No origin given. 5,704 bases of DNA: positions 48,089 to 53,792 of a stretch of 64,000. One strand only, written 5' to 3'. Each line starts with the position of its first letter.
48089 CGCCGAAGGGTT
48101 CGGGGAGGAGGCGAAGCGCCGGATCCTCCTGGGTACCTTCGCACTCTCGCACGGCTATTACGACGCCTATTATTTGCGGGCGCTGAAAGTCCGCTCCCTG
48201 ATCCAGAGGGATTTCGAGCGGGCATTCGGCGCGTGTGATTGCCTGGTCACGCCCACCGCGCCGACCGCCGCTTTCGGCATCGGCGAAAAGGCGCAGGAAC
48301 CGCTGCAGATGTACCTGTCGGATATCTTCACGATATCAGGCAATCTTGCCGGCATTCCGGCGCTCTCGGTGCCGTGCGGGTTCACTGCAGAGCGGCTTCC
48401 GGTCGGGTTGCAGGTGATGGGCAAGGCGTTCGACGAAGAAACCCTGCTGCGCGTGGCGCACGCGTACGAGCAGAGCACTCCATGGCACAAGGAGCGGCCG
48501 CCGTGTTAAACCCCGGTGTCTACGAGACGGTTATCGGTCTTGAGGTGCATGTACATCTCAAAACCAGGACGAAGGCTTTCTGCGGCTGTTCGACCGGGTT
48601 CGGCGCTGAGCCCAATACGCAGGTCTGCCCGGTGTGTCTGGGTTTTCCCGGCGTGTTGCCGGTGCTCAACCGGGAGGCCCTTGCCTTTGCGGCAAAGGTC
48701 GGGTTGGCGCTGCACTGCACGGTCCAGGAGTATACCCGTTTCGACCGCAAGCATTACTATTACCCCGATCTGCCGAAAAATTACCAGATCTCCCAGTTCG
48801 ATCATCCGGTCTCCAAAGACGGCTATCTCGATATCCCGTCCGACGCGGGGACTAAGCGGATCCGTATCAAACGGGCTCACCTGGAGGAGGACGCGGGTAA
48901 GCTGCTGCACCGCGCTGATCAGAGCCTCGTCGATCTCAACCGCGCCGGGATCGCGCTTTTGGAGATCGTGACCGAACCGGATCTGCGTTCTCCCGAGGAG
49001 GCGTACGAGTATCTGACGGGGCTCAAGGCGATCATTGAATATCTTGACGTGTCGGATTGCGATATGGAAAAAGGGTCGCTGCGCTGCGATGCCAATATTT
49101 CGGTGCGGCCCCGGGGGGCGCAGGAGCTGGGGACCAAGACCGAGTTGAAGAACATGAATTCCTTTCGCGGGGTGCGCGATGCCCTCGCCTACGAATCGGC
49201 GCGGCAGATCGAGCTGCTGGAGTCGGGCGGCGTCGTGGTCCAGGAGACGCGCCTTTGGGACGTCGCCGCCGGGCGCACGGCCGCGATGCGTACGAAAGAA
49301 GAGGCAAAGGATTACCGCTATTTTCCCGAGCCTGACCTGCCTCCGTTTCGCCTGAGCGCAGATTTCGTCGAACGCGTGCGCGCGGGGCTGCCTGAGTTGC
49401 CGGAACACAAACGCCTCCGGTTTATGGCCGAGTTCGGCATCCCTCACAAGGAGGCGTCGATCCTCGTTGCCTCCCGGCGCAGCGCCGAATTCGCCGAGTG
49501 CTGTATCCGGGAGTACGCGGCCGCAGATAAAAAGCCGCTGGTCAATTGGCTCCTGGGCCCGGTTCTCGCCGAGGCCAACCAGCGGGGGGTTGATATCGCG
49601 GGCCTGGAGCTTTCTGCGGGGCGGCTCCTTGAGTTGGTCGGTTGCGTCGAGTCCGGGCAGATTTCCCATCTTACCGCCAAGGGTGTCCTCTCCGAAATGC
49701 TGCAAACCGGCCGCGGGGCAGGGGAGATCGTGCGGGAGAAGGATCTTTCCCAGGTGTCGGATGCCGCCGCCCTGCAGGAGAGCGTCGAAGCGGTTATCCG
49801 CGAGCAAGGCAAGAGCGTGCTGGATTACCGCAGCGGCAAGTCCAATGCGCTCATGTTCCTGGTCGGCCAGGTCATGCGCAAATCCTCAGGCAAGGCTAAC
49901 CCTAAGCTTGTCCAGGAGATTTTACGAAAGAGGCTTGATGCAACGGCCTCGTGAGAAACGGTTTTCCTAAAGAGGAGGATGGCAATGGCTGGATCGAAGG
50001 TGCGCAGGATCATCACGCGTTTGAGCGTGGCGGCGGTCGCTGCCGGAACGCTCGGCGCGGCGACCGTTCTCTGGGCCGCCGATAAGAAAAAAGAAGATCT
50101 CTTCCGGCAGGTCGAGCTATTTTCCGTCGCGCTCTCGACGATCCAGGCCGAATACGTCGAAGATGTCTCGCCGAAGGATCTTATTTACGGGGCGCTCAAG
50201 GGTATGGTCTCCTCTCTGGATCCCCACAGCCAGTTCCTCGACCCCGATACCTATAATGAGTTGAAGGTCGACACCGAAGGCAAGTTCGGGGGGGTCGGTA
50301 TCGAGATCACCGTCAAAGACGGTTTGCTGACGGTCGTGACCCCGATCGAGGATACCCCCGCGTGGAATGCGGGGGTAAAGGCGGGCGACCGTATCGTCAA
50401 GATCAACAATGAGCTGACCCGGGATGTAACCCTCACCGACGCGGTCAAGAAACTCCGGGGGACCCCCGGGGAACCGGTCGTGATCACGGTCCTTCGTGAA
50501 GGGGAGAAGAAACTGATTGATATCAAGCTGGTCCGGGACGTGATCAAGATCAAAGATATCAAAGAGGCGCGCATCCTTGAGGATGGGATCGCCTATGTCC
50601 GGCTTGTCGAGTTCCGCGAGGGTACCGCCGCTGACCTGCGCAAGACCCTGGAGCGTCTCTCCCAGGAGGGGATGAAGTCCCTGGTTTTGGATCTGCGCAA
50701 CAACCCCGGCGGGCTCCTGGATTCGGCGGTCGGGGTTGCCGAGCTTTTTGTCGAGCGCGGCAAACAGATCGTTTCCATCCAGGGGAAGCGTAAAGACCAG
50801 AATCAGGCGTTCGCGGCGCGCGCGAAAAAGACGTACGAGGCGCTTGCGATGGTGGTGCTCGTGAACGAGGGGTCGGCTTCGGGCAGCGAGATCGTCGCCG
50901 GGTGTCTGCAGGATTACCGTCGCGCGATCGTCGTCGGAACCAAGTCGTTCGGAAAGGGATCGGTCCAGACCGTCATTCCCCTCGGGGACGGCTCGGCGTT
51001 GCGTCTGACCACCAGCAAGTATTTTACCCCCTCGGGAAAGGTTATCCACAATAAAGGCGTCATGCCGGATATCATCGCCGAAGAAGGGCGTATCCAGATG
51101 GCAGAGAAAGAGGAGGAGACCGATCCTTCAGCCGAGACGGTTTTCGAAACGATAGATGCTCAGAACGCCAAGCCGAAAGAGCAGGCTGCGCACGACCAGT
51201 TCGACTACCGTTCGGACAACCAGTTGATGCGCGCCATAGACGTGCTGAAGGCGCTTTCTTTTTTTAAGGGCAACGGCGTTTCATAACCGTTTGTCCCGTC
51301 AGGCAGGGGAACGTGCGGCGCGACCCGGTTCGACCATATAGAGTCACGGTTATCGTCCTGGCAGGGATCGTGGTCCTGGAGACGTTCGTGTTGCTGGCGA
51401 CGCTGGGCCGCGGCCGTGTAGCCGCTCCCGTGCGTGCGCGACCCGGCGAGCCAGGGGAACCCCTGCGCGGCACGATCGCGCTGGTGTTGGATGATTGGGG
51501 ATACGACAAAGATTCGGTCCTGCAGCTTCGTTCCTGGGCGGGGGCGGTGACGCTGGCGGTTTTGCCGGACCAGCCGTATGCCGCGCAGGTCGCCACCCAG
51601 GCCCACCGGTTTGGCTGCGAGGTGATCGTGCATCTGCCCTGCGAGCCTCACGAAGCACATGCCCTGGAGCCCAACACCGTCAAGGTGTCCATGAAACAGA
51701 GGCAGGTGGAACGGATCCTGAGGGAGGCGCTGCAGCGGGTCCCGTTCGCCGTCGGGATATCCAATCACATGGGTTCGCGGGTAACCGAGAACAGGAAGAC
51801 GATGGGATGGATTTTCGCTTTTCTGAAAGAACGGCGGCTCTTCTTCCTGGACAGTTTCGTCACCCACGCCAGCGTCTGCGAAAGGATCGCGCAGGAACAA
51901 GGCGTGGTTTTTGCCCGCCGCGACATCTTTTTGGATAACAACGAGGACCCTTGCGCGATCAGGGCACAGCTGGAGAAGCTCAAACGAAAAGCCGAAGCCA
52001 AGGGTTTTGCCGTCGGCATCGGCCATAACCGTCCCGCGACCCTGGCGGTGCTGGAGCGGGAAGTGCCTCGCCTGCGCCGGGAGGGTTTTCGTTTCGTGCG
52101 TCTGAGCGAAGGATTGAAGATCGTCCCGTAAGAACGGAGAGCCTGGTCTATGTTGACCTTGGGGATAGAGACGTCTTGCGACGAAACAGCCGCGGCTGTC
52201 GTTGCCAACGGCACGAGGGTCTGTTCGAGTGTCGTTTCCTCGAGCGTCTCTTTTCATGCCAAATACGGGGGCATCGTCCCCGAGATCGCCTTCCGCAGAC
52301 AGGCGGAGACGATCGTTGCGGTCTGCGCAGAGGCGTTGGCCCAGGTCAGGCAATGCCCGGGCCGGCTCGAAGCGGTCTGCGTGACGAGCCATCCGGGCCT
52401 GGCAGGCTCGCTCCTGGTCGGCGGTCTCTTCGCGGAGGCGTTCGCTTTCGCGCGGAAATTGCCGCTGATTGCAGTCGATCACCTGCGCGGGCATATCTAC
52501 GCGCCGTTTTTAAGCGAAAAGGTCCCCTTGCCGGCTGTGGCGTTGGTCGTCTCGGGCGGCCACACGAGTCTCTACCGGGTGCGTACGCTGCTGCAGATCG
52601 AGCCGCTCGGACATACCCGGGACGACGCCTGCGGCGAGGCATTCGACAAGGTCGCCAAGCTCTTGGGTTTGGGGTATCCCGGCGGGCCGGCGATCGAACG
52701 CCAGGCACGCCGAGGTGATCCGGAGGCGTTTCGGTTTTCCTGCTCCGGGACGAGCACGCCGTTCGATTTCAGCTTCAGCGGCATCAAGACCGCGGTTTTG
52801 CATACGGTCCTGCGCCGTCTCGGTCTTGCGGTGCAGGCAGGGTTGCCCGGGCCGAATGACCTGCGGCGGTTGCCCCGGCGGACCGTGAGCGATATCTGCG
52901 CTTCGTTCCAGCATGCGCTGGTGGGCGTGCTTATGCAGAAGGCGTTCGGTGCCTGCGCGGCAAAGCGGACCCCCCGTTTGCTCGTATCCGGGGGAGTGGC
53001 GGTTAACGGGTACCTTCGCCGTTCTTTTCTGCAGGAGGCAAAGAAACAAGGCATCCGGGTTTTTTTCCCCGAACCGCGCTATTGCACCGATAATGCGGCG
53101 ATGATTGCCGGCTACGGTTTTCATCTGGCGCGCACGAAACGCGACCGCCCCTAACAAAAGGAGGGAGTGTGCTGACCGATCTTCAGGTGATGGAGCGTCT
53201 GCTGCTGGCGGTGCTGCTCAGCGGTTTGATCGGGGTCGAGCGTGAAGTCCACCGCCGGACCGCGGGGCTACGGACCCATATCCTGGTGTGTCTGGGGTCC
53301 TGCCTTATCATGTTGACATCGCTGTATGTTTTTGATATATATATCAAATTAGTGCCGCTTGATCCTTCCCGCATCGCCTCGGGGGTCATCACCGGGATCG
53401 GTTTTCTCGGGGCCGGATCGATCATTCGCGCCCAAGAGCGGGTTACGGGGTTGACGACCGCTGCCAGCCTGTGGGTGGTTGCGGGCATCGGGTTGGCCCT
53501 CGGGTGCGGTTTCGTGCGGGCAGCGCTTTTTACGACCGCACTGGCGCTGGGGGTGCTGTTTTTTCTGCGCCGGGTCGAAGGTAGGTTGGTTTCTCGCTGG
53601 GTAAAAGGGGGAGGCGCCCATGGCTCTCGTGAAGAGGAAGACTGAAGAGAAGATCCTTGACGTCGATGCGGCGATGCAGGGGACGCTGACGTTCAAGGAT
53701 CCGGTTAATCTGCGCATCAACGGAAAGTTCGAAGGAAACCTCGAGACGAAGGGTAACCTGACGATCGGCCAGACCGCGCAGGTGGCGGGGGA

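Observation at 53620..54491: Bactofilin-HTH fusion followed by a membrane-anchored HTH protein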

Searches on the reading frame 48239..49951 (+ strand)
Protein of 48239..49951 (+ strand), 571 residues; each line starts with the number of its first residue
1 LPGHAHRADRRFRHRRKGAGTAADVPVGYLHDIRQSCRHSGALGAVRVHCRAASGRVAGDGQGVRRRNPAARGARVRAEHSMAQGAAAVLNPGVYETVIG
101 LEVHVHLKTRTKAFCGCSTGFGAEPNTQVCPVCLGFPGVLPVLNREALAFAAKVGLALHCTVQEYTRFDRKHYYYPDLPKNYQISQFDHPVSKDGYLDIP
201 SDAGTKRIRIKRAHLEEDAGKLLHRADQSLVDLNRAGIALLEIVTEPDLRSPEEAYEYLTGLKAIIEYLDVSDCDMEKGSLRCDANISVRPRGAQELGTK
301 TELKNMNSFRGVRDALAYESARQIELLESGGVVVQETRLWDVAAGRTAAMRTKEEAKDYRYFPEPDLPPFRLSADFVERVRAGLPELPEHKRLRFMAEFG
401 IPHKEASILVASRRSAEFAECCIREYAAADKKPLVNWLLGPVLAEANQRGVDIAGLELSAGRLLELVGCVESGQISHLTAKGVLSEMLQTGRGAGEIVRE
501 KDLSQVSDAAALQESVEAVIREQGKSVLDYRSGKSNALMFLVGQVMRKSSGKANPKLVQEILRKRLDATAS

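Call 63: search_protein_families(library=pfam, proteins=[window:48239-49951:+], max_evalue=0.001)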
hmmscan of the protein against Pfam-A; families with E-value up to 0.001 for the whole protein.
window:48239-49951:+ (571 aa): 2 families
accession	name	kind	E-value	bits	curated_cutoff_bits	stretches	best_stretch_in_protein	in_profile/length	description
PF02934.20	GatB_N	-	1.1e-122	409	23.4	1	97-378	1-277/277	GatB/GatE catalytic domain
PF02637.23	GatB_Yqey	-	1.8e-40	138.7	27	1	428-566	10-148/148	GatB domain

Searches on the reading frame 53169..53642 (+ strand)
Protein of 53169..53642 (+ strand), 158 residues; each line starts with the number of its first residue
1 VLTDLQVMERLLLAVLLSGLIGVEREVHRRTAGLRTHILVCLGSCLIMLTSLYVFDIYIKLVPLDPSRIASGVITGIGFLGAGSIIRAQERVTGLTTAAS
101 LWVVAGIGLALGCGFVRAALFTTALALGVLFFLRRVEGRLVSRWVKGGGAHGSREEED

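Call 3: search_protein_families(library=pfam, proteins=[window:53169-53642:+], max_evalue=1)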
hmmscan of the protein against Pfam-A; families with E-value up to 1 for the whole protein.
window:53169-53642:+ (158 aa): 1 family
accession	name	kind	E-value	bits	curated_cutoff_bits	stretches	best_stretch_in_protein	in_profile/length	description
PF02308.21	MgtC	-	1.8e-40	138.5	31.4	1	11-137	1-119/121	MgtC family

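Call 4: search_protein_families(library=ncbifam, proteins=[window:53169-53642:+], max_evalue=1)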
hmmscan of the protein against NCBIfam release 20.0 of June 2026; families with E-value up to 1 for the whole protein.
window:53169-53642:+ (158 aa): 2 families
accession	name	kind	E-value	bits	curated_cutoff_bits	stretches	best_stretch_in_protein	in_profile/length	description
NF007431.0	PRK09977.1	equivalog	6.3e-39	133.8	214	1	7-143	5-143/215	MgtC/SapB family protein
NF011912.0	PRK15385.1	equivalog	2.5e-25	89.1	255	1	7-139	10-135/231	MgtC family protein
